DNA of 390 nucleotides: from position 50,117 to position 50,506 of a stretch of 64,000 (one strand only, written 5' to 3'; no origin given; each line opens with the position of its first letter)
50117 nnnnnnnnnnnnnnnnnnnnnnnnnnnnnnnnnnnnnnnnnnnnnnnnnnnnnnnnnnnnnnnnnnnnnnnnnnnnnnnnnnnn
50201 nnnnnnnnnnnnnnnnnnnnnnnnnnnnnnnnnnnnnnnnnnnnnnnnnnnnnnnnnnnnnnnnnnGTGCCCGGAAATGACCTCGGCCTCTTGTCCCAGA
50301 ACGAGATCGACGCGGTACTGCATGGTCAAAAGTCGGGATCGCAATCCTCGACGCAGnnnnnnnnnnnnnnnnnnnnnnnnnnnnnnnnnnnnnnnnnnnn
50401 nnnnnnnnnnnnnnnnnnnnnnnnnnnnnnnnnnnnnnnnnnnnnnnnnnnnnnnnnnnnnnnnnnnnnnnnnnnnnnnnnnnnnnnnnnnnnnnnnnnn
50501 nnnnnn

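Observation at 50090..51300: Array of ~7 FliM-N-like '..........' motifs in a disordered N-terminal tail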

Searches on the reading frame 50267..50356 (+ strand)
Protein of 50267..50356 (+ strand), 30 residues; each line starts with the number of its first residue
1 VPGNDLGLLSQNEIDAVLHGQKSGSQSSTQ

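Call 24: search_protein_representatives(alignment_id=A2)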
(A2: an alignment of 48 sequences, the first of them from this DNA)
Query: 48 sequences, 30 profile positions. Proteins with E-value up to 0.001 (for the whole library): 247; up to 1e-10: 59; up to 1e-30: 4. The best 150 are listed.
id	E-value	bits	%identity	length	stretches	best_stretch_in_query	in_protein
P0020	1.9e-89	303.9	-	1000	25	2-30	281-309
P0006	6.4e-43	157.7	-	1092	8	1-29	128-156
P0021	1.7e-39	147.0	-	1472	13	3-29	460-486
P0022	6.3e-34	129.5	-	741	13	3-29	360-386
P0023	4.7e-28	111.1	-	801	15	1-30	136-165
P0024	5.5e-26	104.6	-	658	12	9-26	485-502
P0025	2.2e-24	99.6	-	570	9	7-29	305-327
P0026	6.9e-24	98.0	-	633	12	2-24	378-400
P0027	1.2e-23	97.3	-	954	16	8-23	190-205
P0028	5.2e-23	95.2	-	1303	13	1-28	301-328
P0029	2.9e-22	92.9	-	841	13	2-21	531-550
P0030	8.4e-22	91.4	-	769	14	1-30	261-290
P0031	1.1e-20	87.9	-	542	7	2-25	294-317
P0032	7.3e-20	85.3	-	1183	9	2-25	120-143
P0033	2.1e-19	83.9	-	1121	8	1-28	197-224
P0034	3.9e-19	83.1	-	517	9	3-24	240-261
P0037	3.6e-17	76.9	-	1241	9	3-30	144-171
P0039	7.5e-17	75.9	-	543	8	3-23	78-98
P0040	7.5e-17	75.9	-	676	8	4-28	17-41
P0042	1.7e-16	74.8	-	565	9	9-30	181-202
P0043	7.5e-16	72.7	-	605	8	2-21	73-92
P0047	2.0e-15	71.4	-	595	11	4-29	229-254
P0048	2.2e-15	71.3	-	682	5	1-30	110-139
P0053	8.2e-15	69.5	-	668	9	3-29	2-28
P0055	1.3e-14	68.8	-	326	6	9-29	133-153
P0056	1.9e-14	68.3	-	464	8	2-29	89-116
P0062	4.7e-13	63.9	-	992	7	3-29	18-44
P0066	3.6e-12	61.1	-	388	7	10-21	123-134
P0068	6.9e-12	60.3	-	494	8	5-26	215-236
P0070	1.5e-11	59.2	-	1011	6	3-22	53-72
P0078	1.1e-10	56.5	-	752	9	10-29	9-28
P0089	4.9e-10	54.5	-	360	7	1-28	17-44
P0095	1.5e-09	53.0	-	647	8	4-30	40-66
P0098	2.0e-09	52.6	-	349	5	7-20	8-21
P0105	6.7e-09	50.9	-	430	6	7-21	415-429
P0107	8.2e-09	50.6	-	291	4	7-26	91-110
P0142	3.0e-07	45.7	-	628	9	2-28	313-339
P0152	6.3e-07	44.7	-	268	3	4-26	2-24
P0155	8.1e-07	44.3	-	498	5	9-28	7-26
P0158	1.2e-06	43.8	-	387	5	9-26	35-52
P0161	1.8e-06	43.3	-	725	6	1-24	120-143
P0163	2.6e-06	42.8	-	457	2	3-25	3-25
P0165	2.8e-06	42.7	-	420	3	5-28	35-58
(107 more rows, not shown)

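Call 30: search_protein_families(library=pfam, alignment_id=A3, max_evalue=0.001)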
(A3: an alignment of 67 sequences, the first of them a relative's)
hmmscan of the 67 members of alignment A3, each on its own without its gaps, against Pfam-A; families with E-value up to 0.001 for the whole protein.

A. member 1, P0021 (1472 aa): 15 families
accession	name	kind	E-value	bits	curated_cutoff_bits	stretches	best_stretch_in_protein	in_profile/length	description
PF13432.12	TPR_16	-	1.4e-23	83.3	32.7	1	927-981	1-52/65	Tetratricopeptide repeat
PF13174.12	TPR_6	-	3.1e-21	75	26.3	0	1038-1067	4-33/33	Tetratricopeptide repeat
PF13428.12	TPR_14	-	8.9e-19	66.6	23.5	0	1072-1114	2-44/44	Tetratricopeptide repeat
PF07719.23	TPR_2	-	4.4e-16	58.1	27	0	961-985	2-26/34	Tetratricopeptide repeat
PF14559.12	TPR_19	-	4.6e-13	49.7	25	0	1116-1172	2-58/68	Tetratricopeptide repeat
PF09976.15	TPR_21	-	4.7e-12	46.5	25.5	1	941-1024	57-140/193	Tetratricopeptide repeat-like domain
PF13525.12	YfiO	-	6.6e-11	42.8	25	0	813-970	13-137/203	Outer membrane lipoprotein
PF13181.12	TPR_8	-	5.5e-08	32.8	25.7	0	961-986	2-27/34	Tetratricopeptide repeat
PF13431.12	TPR_17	-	3.6e-06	27.2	24.4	0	1095-1124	3-32/34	Tetratricopeptide repeat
PF00515.34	TPR_1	-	6.1e-06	26.3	27.8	0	961-985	2-26/34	Tetratricopeptide repeat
PF25062.1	ARM_TT21_N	-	2.2e-05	24.7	40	0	1122-1191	152-217/222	Tetratricopeptide repeat protein 21 N-terminal ARM repeat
PF13424.12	TPR_12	-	9.1e-05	23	30.1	0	963-1021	6-69/77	Tetratricopeptide repeat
PF13414.12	TPR_11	-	0.00014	21.9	26.8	0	1368-1395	1-28/42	TPR repeat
PF12895.13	ANAPC3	-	0.00037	21.2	27.2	0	1131-1200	15-80/82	Anaphase-promoting complex, cyclosome, subunit 3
PF10602.15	RPN7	-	0.00076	19.6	29.6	0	961-1021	37-97/174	26S proteasome subunit RPN7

B. families by the number of members that match (of 67 scanned): 41 families (the first 25 are shown)
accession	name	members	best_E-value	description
PF14559.12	TPR_19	15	2.9e-31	Tetratricopeptide repeat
PF13428.12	TPR_14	15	3e-25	Tetratricopeptide repeat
PF13174.12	TPR_6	15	3.1e-21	Tetratricopeptide repeat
PF07719.23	TPR_2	15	2.1e-18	Tetratricopeptide repeat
PF09976.15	TPR_21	14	9.7e-16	Tetratricopeptide repeat-like domain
PF13432.12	TPR_16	13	1.4e-23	Tetratricopeptide repeat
PF13424.12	TPR_12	13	3.3e-17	Tetratricopeptide repeat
PF13181.12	TPR_8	13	3.9e-14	Tetratricopeptide repeat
PF13525.12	YfiO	12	9.1e-14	Outer membrane lipoprotein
PF25058.1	ARM_TT21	12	4.6e-13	Tetratricopeptide repeat protein 21 ARM repeat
PF12895.13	ANAPC3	11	1.9e-09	Anaphase-promoting complex, cyclosome, subunit 3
PF13431.12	TPR_17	9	4.4e-08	Tetratricopeptide repeat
PF13176.12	TPR_7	8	7.2e-14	Tetratricopeptide repeat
PF25062.1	ARM_TT21_N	8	2.9e-07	Tetratricopeptide repeat protein 21 N-terminal ARM repeat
PF03748.19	FliL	5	1.1e-06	Flagellar basal body-associated protein FliL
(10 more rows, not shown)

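Call 31: search_protein_families(library=pfam, alignment_id=A4, max_evalue=0.001)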
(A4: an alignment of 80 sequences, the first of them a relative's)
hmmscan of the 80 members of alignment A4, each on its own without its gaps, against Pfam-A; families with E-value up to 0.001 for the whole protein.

A. member 1, P0020 (1000 aa): 1 family
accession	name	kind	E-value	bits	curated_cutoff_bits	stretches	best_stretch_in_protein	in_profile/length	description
PF20787.2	SPP1_GP23-1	-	0.0002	21.7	27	0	761-772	29-40/47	SPP1 phage GP23.1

B. families by the number of members that match (of 80 scanned): 62 families (the first 25 are shown)
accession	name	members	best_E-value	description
PF13428.12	TPR_14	6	6.8e-18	Tetratricopeptide repeat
PF14559.12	TPR_19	6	2.6e-16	Tetratricopeptide repeat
PF01052.25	FliMN_C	5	2e-24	Type III flagellar switch regulator (C-ring) FliN C-term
PF13432.12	TPR_16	5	2e-16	Tetratricopeptide repeat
PF04509.17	CheC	4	1.3e-25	CheC-like family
PF13174.12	TPR_6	4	4.9e-19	Tetratricopeptide repeat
PF07719.23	TPR_2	4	1.4e-15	Tetratricopeptide repeat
PF13181.12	TPR_8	4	4.4e-13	Tetratricopeptide repeat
PF13424.12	TPR_12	4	6.3e-13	Tetratricopeptide repeat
PF13690.11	CheX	4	5.4e-10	Chemotaxis phosphatase CheX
PF25058.1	ARM_TT21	4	6.7e-07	Tetratricopeptide repeat protein 21 ARM repeat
PF09976.15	TPR_21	3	1.8e-10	Tetratricopeptide repeat-like domain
PF02154.20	FliM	2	3.2e-34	Flagellar motor switch protein FliM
PF00515.34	TPR_1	2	2.5e-06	Tetratricopeptide repeat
PF12895.13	ANAPC3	2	1.1e-05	Anaphase-promoting complex, cyclosome, subunit 3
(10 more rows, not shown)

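Call 32: find_encoding_contigs(protein=P0033, flank=10000, max_places=2)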
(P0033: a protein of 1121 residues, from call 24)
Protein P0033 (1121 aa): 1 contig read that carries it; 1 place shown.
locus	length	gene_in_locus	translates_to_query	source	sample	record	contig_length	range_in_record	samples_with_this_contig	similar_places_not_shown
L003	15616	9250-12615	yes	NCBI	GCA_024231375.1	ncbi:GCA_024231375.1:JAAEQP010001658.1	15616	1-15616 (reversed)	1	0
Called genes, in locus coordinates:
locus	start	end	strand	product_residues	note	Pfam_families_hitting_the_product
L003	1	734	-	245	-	PF14237:GYF_2, PF06271:RDD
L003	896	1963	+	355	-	PF08240:ADH_N, PF16912:Glu_dehyd_C, PF00107:ADH_zinc_N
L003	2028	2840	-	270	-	PF00669:Flagellin_N, PF00700:Flagellin_C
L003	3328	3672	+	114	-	-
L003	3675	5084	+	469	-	PF00535:Glycos_transf_2, PF23914:TPR_CcmH_CycH, PF13432:TPR_16 (weak), PF00515:TPR_1 (weak), PF07719:TPR_2, PF13424:TPR_12 (weak), PF00515:TPR_1 (weak), PF07719:TPR_2 (weak), +9 more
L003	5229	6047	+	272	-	PF00669:Flagellin_N, PF00700:Flagellin_C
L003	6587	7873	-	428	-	PF00709:Adenylsucc_synt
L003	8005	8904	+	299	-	PF00126:HTH_1, PF03466:LysR_substrate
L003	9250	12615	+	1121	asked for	PF07719:TPR_2 (faint), PF12895:ANAPC3 (faint), PF13174:TPR_6 (faint), PF13428:TPR_14 (faint), PF13432:TPR_16 (faint), PF13525:YfiO (faint), PF09976:TPR_21, PF14559:TPR_19 (weak), +4 more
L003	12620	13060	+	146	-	-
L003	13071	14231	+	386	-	PF00989:PAS, PF08448:PAS_4, PF13188:PAS_8 (weak), PF13426:PAS_9 (faint), PF00512:HisKA, PF02518:HATPase_c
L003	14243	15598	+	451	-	PF00072:Response_reg, PF00158:Sigma54_activat, PF14532:Sigma54_activ_2, PF07728:AAA_5 (weak), PF25601:AAA_lid_14, PF02954:HTH_8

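Call 33: find_encoding_contigs(protein=P0021, flank=10000, max_places=2)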
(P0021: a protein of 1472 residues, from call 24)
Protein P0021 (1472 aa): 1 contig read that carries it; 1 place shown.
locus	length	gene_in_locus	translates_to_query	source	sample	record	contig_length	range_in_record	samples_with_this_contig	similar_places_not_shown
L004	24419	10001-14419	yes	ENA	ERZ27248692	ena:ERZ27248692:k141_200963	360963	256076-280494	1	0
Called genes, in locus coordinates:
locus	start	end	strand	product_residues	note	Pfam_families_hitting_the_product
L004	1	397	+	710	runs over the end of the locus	PF25990:Beta-barrel_YknX (weak), PF25967:RND-MFP_C (faint), PF25989:YknX_C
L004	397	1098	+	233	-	PF00005:ABC_tran, PF13304:AAA_21 (faint)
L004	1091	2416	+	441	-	PF12704:MacB_PCD, PF02687:FtsX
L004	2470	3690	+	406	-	PF13527:Acetyltransf_9, PF00583:Acetyltransf_1 (weak)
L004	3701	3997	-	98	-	PF09723:Zn_ribbon_8 (weak)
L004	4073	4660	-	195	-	PF00694:Aconitase_C, PF27512:LeuD, PF27434:LeuD_C (weak)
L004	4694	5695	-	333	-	-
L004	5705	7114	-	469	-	PF00330:Aconitase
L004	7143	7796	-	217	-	PF00990:GGDEF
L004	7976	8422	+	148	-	-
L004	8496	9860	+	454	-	PF01839:FG-GAP (faint), PF13517:FG-GAP_3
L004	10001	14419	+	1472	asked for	PF13181:TPR_8 (faint), PF07719:TPR_2 (faint), PF09976:TPR_21 (faint), PF13174:TPR_6 (faint), PF13428:TPR_14 (faint), PF13432:TPR_16 (faint), PF13525:YfiO (faint), PF14559:TPR_19 (faint), +3 more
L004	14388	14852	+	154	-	-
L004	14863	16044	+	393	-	PF00989:PAS, PF08448:PAS_4 (weak), PF13188:PAS_8 (weak), PF13426:PAS_9 (weak), PF00512:HisKA, PF02518:HATPase_c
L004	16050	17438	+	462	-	PF00072:Response_reg, PF00158:Sigma54_activat, PF14532:Sigma54_activ_2, PF07728:AAA_5 (weak), PF25601:AAA_lid_14, PF02954:HTH_8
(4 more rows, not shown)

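Call 37: list_cluster_members(proteins=[P0021, P0032, P0033, P0062, P0070, P0037, P0034, P0039, P0020, P0023])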
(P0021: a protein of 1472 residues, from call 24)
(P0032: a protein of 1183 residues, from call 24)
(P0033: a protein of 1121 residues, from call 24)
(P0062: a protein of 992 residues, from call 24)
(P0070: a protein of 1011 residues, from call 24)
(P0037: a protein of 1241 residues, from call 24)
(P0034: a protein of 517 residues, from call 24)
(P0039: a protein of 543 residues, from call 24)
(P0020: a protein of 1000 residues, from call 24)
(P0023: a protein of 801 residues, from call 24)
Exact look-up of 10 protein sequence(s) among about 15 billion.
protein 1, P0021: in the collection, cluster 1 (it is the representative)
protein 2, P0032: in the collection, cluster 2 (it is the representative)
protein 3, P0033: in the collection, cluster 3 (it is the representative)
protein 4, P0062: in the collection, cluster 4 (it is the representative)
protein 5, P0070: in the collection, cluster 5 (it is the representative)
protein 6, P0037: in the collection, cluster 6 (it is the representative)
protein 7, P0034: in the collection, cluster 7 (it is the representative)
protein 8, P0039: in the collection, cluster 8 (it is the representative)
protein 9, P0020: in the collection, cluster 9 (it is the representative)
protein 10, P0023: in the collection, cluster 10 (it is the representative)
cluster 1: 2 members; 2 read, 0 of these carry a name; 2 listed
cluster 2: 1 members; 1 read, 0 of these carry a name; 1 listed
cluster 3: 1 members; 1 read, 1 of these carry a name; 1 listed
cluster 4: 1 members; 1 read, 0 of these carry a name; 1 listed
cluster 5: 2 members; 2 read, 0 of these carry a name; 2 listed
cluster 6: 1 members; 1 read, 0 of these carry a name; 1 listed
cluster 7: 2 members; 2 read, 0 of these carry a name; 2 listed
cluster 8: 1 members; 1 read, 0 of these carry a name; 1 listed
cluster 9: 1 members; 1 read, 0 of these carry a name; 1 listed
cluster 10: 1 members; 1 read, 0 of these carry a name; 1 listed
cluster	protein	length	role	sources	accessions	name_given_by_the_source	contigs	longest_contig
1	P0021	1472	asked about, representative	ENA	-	-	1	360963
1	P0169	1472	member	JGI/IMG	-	-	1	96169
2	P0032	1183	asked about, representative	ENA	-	-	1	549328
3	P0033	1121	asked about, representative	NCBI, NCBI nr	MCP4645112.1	MAG: tetratricopeptide repeat protein [bacterium] | tetratricopeptide repeat protein [bacterium]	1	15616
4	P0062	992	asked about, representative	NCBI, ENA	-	-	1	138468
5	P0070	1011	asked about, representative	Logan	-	-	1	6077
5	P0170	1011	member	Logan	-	-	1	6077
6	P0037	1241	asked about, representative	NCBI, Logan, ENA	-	-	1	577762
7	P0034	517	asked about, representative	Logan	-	-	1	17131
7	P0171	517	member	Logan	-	-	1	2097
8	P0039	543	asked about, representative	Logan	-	-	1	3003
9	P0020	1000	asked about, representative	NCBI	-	-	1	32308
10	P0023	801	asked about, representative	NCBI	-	-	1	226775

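Call 38: find_encoding_contigs(protein=P0032, flank=10000, max_places=1)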
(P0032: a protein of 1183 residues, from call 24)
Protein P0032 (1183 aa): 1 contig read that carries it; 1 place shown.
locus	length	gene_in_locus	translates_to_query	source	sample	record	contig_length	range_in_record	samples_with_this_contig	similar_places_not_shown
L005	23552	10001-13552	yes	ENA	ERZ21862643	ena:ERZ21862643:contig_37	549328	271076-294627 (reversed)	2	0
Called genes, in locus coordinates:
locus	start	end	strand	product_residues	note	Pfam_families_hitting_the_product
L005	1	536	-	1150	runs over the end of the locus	PF07940:Hepar_II_III_C (weak)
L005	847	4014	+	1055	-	PF28527:DUF8425, PF07728:AAA_5, PF28529:McrB_lid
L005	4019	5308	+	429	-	PF10117:McrBC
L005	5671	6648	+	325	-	PF02661:Fic, PF00376:MerR, PF13411:MerR_1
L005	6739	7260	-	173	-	PF12796:Ank_2, PF13857:Ank_5 (faint), PF13637:Ank_4 (weak), PF12796:Ank_2, PF00023:Ank (weak), PF13637:Ank_4 (weak), PF00023:Ank, PF13637:Ank_4 (weak), +2 more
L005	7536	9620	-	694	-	PF01520:Amidase_3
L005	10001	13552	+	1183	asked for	PF28559:TPR_SusR (faint), PF00515:TPR_1 (faint), PF07719:TPR_2 (faint), PF12895:ANAPC3 (faint), PF13174:TPR_6 (faint), PF13176:TPR_7 (faint), PF14559:TPR_19 (weak), PF13371:TPR_9 (weak), +7 more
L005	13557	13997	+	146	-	-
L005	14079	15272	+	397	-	PF08448:PAS_4 (faint), PF00989:PAS (weak), PF13188:PAS_8 (weak), PF13426:PAS_9 (weak), PF00512:HisKA, PF02518:HATPase_c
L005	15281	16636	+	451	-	PF00072:Response_reg, PF00158:Sigma54_activat, PF14532:Sigma54_activ_2, PF07728:AAA_5, PF25601:AAA_lid_14, PF02954:HTH_8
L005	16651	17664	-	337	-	PF01208:URO-D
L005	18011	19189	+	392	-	PF01208:URO-D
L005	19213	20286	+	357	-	PF01208:URO-D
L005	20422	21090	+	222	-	PF02607:B12-binding_2, PF02310:B12-binding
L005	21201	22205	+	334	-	PF01208:URO-D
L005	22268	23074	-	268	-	PF00669:Flagellin_N, PF00700:Flagellin_C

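Call 39: find_encoding_contigs(protein=P0037, flank=10000, max_places=1)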
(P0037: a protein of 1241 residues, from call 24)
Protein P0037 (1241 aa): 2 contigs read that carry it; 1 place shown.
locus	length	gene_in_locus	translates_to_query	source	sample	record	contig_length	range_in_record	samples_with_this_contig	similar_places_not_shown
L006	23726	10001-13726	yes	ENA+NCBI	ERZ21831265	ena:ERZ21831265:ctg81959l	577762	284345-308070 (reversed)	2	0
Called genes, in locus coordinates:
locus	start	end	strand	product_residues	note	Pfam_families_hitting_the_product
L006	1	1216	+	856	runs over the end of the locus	PF02384:N6_Mtase, PF01170:UPF0020 (weak), PF01420:Methylase_S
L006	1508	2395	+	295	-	PF00581:Rhodanese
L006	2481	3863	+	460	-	PF09986:DUF2225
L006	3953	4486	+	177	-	-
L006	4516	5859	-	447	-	-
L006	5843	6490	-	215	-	PF13489:Methyltransf_23, PF01209:Ubie_methyltran, PF13847:Methyltransf_31, PF08241:Methyltransf_11, PF08242:Methyltransf_12, PF13649:Methyltransf_25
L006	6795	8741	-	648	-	PF01520:Amidase_3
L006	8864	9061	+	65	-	-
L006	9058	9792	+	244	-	PF20143:NAD_kinase_C (weak)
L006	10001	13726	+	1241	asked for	PF25062:ARM_TT21_N (faint), PF25058:ARM_TT21 (faint), PF09976:TPR_21, PF13174:TPR_6 (faint), PF13181:TPR_8 (faint), PF13424:TPR_12 (faint), PF13428:TPR_14 (faint), PF13432:TPR_16 (weak), +5 more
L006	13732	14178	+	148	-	-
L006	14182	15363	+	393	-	PF13581:HATPase_c_2 (faint), PF00989:PAS (weak), PF08448:PAS_4 (weak), PF13188:PAS_8 (weak), PF13426:PAS_9 (weak), PF00512:HisKA, PF02518:HATPase_c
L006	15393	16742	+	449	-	PF00072:Response_reg, PF00158:Sigma54_activat, PF14532:Sigma54_activ_2, PF07728:AAA_5 (weak), PF25601:AAA_lid_14, PF02954:HTH_8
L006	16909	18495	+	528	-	PF13372:Alginate_exp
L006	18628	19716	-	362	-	PF01381:HTH_3 (faint)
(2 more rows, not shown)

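Call 40: find_encoding_contigs(protein=P0034, flank=10000, max_places=1)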
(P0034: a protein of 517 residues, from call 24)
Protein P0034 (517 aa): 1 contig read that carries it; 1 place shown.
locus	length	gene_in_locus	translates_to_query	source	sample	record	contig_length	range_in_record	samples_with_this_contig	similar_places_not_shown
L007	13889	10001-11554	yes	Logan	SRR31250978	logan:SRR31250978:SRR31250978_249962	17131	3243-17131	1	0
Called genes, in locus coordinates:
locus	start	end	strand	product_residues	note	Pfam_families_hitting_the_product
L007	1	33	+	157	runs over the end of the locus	PF03748:FliL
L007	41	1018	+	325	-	PF02154:FliM, PF01052:FliMN_C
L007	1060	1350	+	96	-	PF28396:SepQ_C (weak), PF01052:FliMN_C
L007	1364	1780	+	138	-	PF04347:FliO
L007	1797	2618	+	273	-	PF00813:FliP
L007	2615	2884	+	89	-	PF01313:Bac_export_3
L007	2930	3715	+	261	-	PF01311:Bac_export_1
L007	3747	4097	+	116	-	PF01312:Bac_export_2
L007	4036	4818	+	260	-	PF01312:Bac_export_2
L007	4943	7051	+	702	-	PF00771:FHIPEP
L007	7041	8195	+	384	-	PF00448:SRP54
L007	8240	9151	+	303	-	PF00142:Fer4_NifH, PF02374:ArsA_ATPase (weak), PF06564:CBP_BcsQ, PF10609:ParA, PF13614:AAA_31, PF01656:CbiA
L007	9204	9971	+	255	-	PF04542:Sigma70_r2, PF04539:Sigma70_r3 (weak), PF08281:Sigma70_r4_2 (weak), PF04545:Sigma70_r4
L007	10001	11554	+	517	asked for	-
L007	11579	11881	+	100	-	-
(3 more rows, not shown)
